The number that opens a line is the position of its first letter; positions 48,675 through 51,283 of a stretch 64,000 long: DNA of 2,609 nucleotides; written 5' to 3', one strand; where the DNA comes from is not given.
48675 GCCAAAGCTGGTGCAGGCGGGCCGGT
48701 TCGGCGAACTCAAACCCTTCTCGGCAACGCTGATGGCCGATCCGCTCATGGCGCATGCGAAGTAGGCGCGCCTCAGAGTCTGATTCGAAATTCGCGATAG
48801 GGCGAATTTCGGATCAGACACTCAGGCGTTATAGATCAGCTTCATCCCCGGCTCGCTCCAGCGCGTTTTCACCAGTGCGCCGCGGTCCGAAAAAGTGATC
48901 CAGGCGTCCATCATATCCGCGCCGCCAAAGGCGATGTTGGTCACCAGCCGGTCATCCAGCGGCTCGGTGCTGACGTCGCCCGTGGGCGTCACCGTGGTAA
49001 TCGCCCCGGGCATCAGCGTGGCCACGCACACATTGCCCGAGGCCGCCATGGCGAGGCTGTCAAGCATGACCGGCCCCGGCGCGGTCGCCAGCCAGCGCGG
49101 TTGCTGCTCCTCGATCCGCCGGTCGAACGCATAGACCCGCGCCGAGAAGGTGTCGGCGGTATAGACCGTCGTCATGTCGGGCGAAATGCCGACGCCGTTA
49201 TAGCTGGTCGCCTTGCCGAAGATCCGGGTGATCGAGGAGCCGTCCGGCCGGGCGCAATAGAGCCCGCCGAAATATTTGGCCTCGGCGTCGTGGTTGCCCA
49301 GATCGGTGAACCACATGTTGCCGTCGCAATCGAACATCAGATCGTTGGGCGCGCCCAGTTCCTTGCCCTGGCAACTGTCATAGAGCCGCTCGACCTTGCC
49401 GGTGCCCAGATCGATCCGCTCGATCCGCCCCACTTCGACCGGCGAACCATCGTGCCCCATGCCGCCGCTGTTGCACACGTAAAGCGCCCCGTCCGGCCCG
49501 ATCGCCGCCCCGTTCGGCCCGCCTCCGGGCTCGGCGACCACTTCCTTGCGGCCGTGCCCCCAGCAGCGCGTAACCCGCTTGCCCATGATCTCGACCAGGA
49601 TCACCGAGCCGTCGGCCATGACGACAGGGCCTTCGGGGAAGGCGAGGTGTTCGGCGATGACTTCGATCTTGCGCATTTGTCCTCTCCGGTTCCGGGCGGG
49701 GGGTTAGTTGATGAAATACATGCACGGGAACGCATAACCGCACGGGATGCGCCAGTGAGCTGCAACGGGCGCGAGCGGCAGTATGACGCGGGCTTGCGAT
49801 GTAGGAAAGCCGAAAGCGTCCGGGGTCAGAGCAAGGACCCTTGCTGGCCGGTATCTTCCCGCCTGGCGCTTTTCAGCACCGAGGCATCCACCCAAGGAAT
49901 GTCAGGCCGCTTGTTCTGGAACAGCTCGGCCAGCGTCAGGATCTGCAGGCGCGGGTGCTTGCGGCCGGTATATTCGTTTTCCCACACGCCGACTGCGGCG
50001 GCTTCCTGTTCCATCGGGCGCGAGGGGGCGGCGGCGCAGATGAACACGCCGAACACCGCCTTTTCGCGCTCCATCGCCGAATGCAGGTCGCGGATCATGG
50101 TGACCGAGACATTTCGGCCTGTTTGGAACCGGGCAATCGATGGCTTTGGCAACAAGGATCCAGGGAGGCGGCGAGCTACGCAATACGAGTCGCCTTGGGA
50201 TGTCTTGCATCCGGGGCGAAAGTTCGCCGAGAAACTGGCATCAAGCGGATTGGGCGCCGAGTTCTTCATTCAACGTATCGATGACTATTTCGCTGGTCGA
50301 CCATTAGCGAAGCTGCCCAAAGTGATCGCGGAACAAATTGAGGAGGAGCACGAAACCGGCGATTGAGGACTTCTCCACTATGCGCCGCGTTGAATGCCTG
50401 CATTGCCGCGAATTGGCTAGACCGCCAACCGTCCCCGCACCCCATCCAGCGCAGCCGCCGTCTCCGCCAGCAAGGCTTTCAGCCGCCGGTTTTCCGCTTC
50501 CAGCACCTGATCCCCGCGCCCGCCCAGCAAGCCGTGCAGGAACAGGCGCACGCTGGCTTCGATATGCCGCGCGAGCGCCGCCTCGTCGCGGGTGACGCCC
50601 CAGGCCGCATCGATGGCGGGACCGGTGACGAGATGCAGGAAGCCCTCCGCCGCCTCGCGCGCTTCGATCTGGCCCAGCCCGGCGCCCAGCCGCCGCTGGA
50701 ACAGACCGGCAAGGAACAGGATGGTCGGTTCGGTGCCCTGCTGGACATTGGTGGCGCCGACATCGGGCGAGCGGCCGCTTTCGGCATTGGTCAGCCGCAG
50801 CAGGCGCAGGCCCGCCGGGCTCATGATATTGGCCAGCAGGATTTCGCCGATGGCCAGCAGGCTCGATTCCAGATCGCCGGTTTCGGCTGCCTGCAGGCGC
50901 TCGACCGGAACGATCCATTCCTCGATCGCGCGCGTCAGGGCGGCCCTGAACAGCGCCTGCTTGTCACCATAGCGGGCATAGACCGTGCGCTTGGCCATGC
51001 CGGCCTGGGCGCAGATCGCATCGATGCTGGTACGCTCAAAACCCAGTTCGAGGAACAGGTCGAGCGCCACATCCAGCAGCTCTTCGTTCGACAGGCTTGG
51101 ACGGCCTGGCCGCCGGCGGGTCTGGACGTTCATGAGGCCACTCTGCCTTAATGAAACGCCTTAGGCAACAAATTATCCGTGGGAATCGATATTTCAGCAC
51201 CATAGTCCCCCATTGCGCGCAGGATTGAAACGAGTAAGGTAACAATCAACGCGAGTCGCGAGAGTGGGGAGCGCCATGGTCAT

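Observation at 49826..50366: Scar of a deleted defence locus: two restriction-gene tails joined back-to-back over 8 shared nt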

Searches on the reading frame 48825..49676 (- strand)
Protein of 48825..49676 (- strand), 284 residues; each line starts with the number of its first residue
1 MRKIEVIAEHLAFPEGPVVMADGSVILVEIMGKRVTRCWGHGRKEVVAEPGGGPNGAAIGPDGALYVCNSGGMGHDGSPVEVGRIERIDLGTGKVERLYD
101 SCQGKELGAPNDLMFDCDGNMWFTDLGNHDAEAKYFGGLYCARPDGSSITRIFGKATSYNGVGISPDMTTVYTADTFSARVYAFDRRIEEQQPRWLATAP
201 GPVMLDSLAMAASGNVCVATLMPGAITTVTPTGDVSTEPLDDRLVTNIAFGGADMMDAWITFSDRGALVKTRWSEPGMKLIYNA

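Call 40: find_encoding_contigs(protein=window:48825-49676:-, flank=6000, max_places=10)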
Protein window:48825-49676:- (284 aa): no gene with exactly this product is on record in the collection.

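Call 56: find_related_loci(query=window:48825-49676:-, collection=metagenome_contigs, flank=8000)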
Query window:48825-49676:- (284 aa) in metagenome_contigs; peptide patterns used: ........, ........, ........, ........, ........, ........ (x = any residue, [..] = any of these).
217 stretches matched a pattern; 33 encode a relative of the query (tblastn E <= 1e-3); 33 distinct loci.
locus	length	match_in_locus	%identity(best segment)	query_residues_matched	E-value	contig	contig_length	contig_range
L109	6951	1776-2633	67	1-284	5e-124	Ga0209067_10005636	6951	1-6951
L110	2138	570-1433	67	1-284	3e-128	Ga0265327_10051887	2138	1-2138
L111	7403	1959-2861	49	4-284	4e-84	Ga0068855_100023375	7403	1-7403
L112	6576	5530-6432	50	4-284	5e-84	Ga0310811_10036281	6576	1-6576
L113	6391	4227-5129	49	4-284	2e-82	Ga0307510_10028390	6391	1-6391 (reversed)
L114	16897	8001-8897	49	6-284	3e-82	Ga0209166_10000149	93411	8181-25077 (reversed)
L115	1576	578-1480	48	4-284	3e-87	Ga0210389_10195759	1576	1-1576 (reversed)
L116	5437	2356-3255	49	5-284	5e-82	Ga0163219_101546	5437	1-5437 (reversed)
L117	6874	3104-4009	49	3-284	3e-82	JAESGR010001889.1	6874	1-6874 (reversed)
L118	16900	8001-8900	49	5-284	2e-81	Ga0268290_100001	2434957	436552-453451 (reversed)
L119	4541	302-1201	48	5-284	2e-81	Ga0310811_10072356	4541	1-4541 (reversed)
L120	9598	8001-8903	49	4-284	7e-81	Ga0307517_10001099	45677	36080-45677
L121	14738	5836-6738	47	4-284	2e-80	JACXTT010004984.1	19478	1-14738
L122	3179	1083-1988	48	3-284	1e-80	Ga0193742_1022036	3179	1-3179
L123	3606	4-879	48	13-284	6e-79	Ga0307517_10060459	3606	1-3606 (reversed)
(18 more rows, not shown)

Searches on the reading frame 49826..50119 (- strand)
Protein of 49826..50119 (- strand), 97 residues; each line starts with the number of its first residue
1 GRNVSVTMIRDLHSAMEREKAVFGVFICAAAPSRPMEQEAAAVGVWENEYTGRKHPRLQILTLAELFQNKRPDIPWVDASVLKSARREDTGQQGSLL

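Call 5: search_protein_families(library=pfam, proteins=[window:49829-50119:-], max_evalue=10)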
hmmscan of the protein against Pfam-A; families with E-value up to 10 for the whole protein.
seq(97 aa): 2 families
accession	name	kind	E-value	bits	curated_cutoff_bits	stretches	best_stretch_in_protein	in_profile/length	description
PF22722.2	NA-iREase1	-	0.0025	18.2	27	1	3-67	51-105/106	NACHT-associated inactive Restriction Endonuclease 1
PF04471.18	Mrr_cat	-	0.013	16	21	1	2-42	59-99/115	Restriction endonuclease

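Call 8: search_solved_structures(query=window:49829-50119:-, max_evalue=10, show_alignments=2)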
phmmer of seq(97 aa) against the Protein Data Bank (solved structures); distinct sequences matched with E-value up to 10: 0.

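Call 18: search_dna_similar(query=window:49826-50119:-, collection=plasmids, mode=protein, max_evalue=0.01, max_rows=15)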
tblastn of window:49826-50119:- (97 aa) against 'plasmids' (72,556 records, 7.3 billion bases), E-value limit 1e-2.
Records with a match: 8; places in all: 9; records where one place covers at least 80% of the query: 0.
Best place of each record, by identity: <60% 8.
By first word of the organism name: Mesorhizobium 2; Sinorhizobium 1; Microbacterium 1; Bradyrhizobium 1; Candidatus 1; Cellulosimicrobium 1; Rhizobium 1.
By predicted mobility (MOB-suite, as given by PLSDB): conjugative 4; non-mobilizable 4.
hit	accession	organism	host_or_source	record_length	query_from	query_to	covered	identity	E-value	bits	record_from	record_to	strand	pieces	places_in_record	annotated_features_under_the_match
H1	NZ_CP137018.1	Sinorhizobium fredii GR64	Phaseolus vulgaris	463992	1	75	77%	39.5%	7e-9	58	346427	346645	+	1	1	site-specific DNA-methyltransferase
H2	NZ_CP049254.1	Microbacterium amylolyticum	cell culture,soil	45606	1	77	79%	37.7%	4e-10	61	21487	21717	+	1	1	DNA methyltransferase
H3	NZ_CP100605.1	Bradyrhizobium sp. Ash2021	-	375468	1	67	69%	41.8%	4e-8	56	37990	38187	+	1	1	DNA methyltransferase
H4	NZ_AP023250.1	Mesorhizobium sp. 131-2-5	Lotus japonicus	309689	1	75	77%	36.8%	2e-8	57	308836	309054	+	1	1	site-specific DNA-methyltransferase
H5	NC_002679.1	Mesorhizobium japonicum MAFF 303099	-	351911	1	75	77%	36.8%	2e-8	57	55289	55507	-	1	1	site-specific DNA-methyltransferase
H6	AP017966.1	Candidatus Megaera polyxenophila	-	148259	1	71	73%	37.5%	7e-9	58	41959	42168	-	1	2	adenine specific DNA methylase Mod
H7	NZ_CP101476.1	Cellulosimicrobium cellulans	water,poultry farm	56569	1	75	77%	32.0%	4e-8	56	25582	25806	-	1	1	DNA methyltransferase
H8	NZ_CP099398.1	Rhizobium sp. Pop5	Phaseolus vulgaris,Cell culture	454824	1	67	69%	34.3%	3e-3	42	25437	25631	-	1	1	DNA methyltransferase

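Call 20: get_annotated_region(hit=H1, flank=5000)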
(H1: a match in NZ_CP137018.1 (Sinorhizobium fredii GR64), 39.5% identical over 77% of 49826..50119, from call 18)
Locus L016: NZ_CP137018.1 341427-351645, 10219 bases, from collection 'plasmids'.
description: Sinorhizobium fredii GR64 plasmid pSfreGR64b, complete sequence
organism: Sinorhizobium fredii GR64 (NCBI taxid 882101)
taxonomy: Bacteria; Pseudomonadota; Alphaproteobacteria; Hyphomicrobiales; Rhizobiaceae; Sinorhizobium; Sinorhizobium fredii; Sinorhizobium fredii GR64
host: -; source: Phaseolus vulgaris; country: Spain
typing (MOB-suite, as given by PLSDB): conjugative; relaxase MOBQ; mating-pair formation MPF_T
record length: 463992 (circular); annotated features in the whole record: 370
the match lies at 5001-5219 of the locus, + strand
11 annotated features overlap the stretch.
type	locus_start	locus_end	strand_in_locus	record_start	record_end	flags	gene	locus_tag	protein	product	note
CDS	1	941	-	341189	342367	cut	-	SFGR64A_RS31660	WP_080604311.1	cytochrome P450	-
CDS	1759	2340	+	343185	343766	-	-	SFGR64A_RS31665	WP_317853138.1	hypothetical protein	-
CDS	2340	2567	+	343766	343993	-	-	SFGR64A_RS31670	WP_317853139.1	hypothetical protein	-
CDS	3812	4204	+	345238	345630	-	-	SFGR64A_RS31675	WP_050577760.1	DNA methyltransferase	GO:0006306 - DNA methylation [Evidence IEA]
CDS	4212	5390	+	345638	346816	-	-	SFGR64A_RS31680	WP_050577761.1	site-specific DNA-methyltransferase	GO:0006306 - DNA methylation [Evidence IEA]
CDS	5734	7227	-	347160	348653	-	-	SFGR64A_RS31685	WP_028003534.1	ThiF family adenylyltransferase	-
CDS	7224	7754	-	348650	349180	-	-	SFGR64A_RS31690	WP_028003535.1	Mov34/MPN/PAD-1 family protein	-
CDS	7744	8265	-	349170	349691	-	-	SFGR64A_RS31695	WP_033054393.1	hypothetical protein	-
CDS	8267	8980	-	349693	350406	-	-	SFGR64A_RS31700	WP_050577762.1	multiubiquitin domain-containing protein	-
CDS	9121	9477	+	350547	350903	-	-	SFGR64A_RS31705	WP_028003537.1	helix-turn-helix transcriptional regulator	-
CDS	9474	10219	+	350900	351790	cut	-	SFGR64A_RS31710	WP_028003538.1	ImmA/IrrE family metallo-endopeptidase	-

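Call 21: get_annotated_region(hit=H2, flank=5000)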
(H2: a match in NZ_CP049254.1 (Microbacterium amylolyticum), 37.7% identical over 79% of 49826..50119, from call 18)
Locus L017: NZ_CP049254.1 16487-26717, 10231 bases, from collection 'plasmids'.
description: Microbacterium amylolyticum strain DSM 24221 plasmid unnamed1, complete sequence
organism: Microbacterium amylolyticum (NCBI taxid 936337)
taxonomy: Bacteria; Actinomycetota; Actinomycetes; Micrococcales; Microbacteriaceae; Microbacterium; Microbacterium amylolyticum
host: -; source: cell culture,soil; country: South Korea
typing (MOB-suite, as given by PLSDB): non-mobilizable
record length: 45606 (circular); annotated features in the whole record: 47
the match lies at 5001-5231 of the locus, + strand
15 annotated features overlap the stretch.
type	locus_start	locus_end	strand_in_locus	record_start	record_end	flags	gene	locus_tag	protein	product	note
CDS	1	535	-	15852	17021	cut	-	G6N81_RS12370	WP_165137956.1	hypothetical protein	-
CDS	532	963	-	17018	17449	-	-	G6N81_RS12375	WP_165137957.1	hypothetical protein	-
CDS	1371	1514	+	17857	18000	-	-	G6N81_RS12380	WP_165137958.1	hypothetical protein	-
CDS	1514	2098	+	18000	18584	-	-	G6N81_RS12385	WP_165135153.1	recombinase family protein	GO:0006310 - DNA recombination [Evidence IEA]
CDS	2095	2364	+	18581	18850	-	-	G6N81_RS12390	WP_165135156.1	hypothetical protein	-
CDS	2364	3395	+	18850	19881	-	-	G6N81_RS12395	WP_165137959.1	zeta toxin family protein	-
CDS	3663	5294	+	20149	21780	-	-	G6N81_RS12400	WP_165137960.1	DNA methyltransferase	GO:0006306 - DNA methylation [Evidence IEA]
CDS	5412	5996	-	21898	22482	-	-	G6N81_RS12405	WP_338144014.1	Fic family protein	-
CDS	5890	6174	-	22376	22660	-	-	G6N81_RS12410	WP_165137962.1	hypothetical protein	-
CDS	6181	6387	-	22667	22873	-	-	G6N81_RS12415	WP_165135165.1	antitoxin VbhA family protein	-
CDS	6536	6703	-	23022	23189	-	-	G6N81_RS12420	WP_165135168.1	hypothetical protein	-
CDS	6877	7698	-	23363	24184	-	-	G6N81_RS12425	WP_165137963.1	ParA family protein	-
CDS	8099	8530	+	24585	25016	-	umuD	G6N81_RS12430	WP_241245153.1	translesion error-prone DNA polymerase V autoproteolytic subunit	-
CDS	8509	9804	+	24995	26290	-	-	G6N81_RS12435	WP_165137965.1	Y-family DNA polymerase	-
CDS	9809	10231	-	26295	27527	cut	-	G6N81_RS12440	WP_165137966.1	hypothetical protein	-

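Call 22: search_protein_families(library=pfam, proteins=[L017:3663-5291:+, L016:4212-5387:+, L016:3812-4201:+], max_evalue=0.01)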
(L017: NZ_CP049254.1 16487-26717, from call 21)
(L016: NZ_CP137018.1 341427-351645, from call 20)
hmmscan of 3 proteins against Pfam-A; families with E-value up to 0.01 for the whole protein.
L017:3663-5291:+ (543 aa): 4 families
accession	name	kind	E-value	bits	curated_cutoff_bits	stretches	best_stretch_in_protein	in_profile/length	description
PF01555.25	N6_N4_Mtase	-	3e-44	152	26.7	1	23-360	1-218/221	DNA methylase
PF22722.2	NA-iREase1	-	3.5e-07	30.6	27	1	413-488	18-90/106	NACHT-associated inactive Restriction Endonuclease 1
PF04471.18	Mrr_cat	-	0.00037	21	21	1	397-479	6-90/115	Restriction endonuclease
PF02086.21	MethyltransfD12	-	0.00074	19.8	22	0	21-45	174-198/253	D12 class N6 adenine-specific DNA methyltransferase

L016:4212-5387:+ (392 aa): 3 families
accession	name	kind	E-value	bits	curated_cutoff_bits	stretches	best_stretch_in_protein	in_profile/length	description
PF01555.25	N6_N4_Mtase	-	1.4e-20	74.7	26.7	1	2-181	101-219/221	DNA methylase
PF04471.18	Mrr_cat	-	1.2e-06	29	21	1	226-305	21-99/115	Restriction endonuclease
PF22722.2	NA-iREase1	-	4.2e-06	27.1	27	1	233-304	19-89/106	NACHT-associated inactive Restriction Endonuclease 1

L016:3812-4201:+ (130 aa): 1 family
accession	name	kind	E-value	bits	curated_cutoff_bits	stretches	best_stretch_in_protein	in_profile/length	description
PF01555.25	N6_N4_Mtase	-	3e-06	27.8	26.7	1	53-111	21-79/221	DNA methylase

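Call 23: search_protein_representatives(protein=window:49826-50119:-)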
Query: 97 residues. Proteins with E-value up to 0.001 (for the whole library): 1214; up to 1e-10: 145; up to 1e-30: 6. The best 150 are listed.
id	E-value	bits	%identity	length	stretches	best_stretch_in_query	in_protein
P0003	1.6e-42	159.5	80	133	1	1-97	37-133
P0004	6.7e-34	131.8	69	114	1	9-97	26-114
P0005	1.1e-32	127.9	70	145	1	9-97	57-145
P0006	1.3e-32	127.7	67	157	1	6-97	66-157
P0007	2.3e-32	126.9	72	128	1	12-97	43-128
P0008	9.6e-31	121.7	75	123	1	22-97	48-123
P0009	6.8e-30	119.0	62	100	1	4-97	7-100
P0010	5.6e-28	112.9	72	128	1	16-90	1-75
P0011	2.4e-27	110.8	64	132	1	10-97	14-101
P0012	5.7e-25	103.3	75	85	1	33-97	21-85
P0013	3.6e-23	97.5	62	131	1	8-95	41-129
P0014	1.0e-22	96.1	48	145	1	1-97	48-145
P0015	5.6e-22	93.7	68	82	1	29-96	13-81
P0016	8.2e-21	90.0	75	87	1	35-97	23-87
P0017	2.3e-20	88.5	28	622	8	9-55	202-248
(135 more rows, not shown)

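Call 33: find_encoding_contigs(protein=P0003, flank=10000, max_places=6)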
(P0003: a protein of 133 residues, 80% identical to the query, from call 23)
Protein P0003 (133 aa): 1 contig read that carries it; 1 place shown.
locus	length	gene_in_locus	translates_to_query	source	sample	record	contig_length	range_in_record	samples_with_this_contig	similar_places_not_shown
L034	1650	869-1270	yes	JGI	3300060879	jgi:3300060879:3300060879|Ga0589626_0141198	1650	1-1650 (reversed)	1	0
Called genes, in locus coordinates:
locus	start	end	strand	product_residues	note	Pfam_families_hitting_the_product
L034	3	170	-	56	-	?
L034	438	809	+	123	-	-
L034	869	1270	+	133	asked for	-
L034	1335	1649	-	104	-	?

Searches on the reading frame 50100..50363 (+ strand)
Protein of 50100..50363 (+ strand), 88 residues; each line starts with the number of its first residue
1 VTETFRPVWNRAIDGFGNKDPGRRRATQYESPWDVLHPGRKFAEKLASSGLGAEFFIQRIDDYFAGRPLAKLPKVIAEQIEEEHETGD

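Call 5: search_protein_families(library=pfam, proteins=[window:50112-50363:+], max_evalue=10)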
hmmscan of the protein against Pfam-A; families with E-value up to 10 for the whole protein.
seq(84 aa): 1 family
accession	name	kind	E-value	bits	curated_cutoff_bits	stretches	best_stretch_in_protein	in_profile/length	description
PF09517.16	RE_Eco29kI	-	1.9e-18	67.3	30.8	1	1-58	105-162/164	Eco29kI restriction endonuclease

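Call 19: search_dna_similar(query=window:50100-50363:+, collection=plasmids, mode=protein, max_evalue=0.01, max_rows=15)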
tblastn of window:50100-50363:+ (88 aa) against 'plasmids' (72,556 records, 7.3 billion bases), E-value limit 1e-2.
Records with a match: 47; places in all: 47; records where one place covers at least 80% of the query: 0.
Best place of each record, by identity: <60% 47.
By first word of the organism name: Escherichia 15; Deinococcus 14; Xanthomonas 6; Salmonella 2; Calothrix 2; Neisseria 2; Corynebacterium 1; Paraburkholderia 1; Sphingomonas 1; Nostoc 1; and 2 more.
By predicted mobility (MOB-suite, as given by PLSDB): non-mobilizable 24; mobilizable 18; conjugative 5.
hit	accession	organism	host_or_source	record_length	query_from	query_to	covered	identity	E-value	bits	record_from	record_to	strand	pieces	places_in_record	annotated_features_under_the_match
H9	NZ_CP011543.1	Corynebacterium mustelae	Mustela putorius furo,pure ...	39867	1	67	76%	43.3%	5e-11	64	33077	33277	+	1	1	Eco29kI family restriction endonuclease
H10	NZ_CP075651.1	Escherichia coli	Homo sapiens,stool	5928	1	65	74%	43.1%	7e-12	66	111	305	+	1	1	none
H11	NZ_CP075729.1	Escherichia coli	Sus scrofa,fecal sample,Pig feces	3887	1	65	74%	43.1%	7e-12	66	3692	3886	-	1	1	none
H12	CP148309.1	Escherichia coli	-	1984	1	65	74%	43.1%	8e-12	66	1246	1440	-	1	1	Eco29kI family restriction endonuclease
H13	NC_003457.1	Salmonella enterica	-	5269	1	65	74%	43.1%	8e-12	66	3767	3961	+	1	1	Eco29kI family restriction endonuclease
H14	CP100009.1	Escherichia coli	cell culture,gut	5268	1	65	74%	43.1%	8e-12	66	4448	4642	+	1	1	Eco29kI family restriction endonuclease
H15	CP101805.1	Escherichia coli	cell culture,anal swab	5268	1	65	74%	43.1%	8e-12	66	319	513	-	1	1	Eco29kI family restriction endonuclease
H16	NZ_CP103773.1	Salmonella enterica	Homo sapiens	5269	1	65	74%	43.1%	8e-12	66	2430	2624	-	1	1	Eco29kI family restriction endonuclease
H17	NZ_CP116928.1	Escherichia coli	Homo sapiens,stool sample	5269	1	65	74%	43.1%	8e-12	66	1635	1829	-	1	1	Eco29kI family restriction endonuclease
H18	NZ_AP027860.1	Escherichia coli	Homo sapiens,whole organism,feces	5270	1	65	74%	43.1%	8e-12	66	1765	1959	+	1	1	Eco29kI family restriction endonuclease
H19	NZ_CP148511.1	Escherichia coli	Chicken,single cell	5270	1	65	74%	43.1%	8e-12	66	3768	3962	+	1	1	Eco29kI family restriction endonuclease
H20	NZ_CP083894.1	Escherichia coli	Homo sapiens,blood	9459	1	65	74%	43.1%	8e-12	66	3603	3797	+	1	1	Eco29kI family restriction endonuclease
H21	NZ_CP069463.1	Escherichia coli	Homo sapiens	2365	1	65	74%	43.1%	8e-12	66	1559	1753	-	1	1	Eco29kI family restriction endonuclease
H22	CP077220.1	Escherichia coli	Seth Lab strain,Seth Lab Isolate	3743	1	65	74%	43.1%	8e-12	66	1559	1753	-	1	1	Eco29kI family restriction endonuclease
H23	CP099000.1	Escherichia coli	culture,Pooled faeces sample collected ...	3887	1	65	74%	43.1%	8e-12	66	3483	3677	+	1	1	Eco29kI family restriction endonuclease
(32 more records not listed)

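Call 55: find_related_loci(query=window:50112-50363:+, collection=genome_contigs, flank=10000)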
Query window:50112-50363:+ (84 aa) in genome_contigs; peptide patterns used: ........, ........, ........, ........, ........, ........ (x = any residue, [..] = any of these).
269 stretches matched a pattern; 32 encode a relative of the query (tblastn E <= 1e-3); 32 distinct loci.
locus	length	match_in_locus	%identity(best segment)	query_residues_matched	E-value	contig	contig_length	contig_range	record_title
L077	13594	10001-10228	82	1-76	8e-41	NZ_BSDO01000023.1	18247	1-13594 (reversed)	Xanthobacter flavus strain 301 sequence23, whole genome shotgun sequence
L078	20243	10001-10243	70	1-81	5e-39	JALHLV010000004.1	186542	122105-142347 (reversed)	MAG: Sphingomonadales bacterium isolate Bin_23_8 c_000000000482, whole genome shotgun sequence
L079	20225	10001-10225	77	1-75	1e-38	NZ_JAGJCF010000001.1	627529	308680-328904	Jiella mangrovi strain KSK16Y-1 Scaffold1_1, whole genome shotgun sequence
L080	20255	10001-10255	73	1-84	1e-38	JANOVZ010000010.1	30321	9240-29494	MAG: Sphingomonas sp. isolate VAR_35_metabat_517 VAR_35_k141_3659170, whole genome shotgun sequence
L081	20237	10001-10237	73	1-79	2e-38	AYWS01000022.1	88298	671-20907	Mesorhizobium sp. LNHC220B00 scaffold0022, whole genome shotgun sequence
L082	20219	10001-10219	78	1-73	8e-38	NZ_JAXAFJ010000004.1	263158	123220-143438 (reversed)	Terrihabitans rhizophilus strain PJ23 Scaffold4, whole genome shotgun sequence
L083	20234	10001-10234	76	1-78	5e-37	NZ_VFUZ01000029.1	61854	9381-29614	Mesorhizobium sp. B2-4-15 contig_29, whole genome shotgun sequence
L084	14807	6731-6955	72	1-75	5e-36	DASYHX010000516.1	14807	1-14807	MAG TPA_asm: Pseudorhizobium sp. isolate SMAG_U4251 k141_5927, whole genome shotgun sequence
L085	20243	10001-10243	67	1-81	8e-36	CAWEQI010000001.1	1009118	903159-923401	MAG: uncultured Alphaproteobacteria bacterium isolate MFD01721.bin.1.43 genome assembly, contig: contig_17783, whole gen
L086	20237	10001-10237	70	1-79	6e-36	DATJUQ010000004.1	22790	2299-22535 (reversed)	MAG TPA_asm: Allosphingosinicella sp. isolate SMAG_U15050 k141_2495319, whole genome shotgun sequence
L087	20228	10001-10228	72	1-76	5e-36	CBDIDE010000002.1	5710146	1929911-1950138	MAG: Lichenihabitans sp. isolate c7f0f75d-e799-4587-a59f-6d0fba1aeafc genome assembly, contig: contig_2, whole genome sh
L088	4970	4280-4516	70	1-79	2e-35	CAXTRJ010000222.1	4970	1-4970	MAG TPA_asm: uncultured Sphingomonas sp. isolate public_SRR12240184_metawrap_bin.3 genome assembly, contig: public_SRR12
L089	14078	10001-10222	74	1-74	1e-34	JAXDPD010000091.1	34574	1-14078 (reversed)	MAG: Sphingomonadales bacterium isolate BP_703 scaffold_3270776, whole genome shotgun sequence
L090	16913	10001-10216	72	1-72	6e-35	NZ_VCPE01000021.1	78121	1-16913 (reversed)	Brucella haematophila strain CCUG 38531 contig_21, whole genome shotgun sequence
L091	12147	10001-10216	74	1-72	2e-34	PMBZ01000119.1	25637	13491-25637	MAG: Hyphomicrobiales bacterium isolate fen_921 73.20120700_E3M.239_contig_242393, whole genome shotgun sequence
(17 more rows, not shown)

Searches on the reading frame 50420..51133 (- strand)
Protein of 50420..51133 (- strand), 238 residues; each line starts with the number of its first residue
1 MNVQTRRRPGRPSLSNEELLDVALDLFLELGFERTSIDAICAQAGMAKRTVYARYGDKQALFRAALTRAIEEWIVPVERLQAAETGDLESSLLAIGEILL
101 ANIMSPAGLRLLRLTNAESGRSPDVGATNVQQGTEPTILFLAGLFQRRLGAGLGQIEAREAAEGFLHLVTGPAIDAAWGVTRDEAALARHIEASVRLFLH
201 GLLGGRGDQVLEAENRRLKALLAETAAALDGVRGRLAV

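Call 41: find_encoding_contigs(protein=window:50420-51133:-, flank=6000, max_places=10)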
Protein window:50420-51133:- (238 aa): 2 contigs read that carry it; 2 places shown.
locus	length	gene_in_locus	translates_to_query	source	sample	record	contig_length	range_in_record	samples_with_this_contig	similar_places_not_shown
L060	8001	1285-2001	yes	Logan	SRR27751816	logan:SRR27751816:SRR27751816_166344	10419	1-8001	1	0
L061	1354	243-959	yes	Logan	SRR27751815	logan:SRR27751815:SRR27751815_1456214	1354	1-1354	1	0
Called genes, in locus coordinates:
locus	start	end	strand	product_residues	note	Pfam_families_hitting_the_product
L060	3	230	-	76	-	?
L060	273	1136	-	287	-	PF02668:TauD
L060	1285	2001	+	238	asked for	PF00440:TetR_N, PF14246:TetR_C_7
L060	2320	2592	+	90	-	-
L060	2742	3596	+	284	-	PF08450:SGL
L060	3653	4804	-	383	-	PF00724:Oxidored_FMN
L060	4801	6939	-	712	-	-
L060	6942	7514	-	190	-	PF01128:IspD (weak), PF12804:NTP_transf_3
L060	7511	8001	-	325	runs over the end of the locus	PF02625:XdhC_CoxI, PF13478:XdhC_C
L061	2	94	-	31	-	?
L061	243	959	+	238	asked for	PF00440:TetR_N, PF14246:TetR_C_7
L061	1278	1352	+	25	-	?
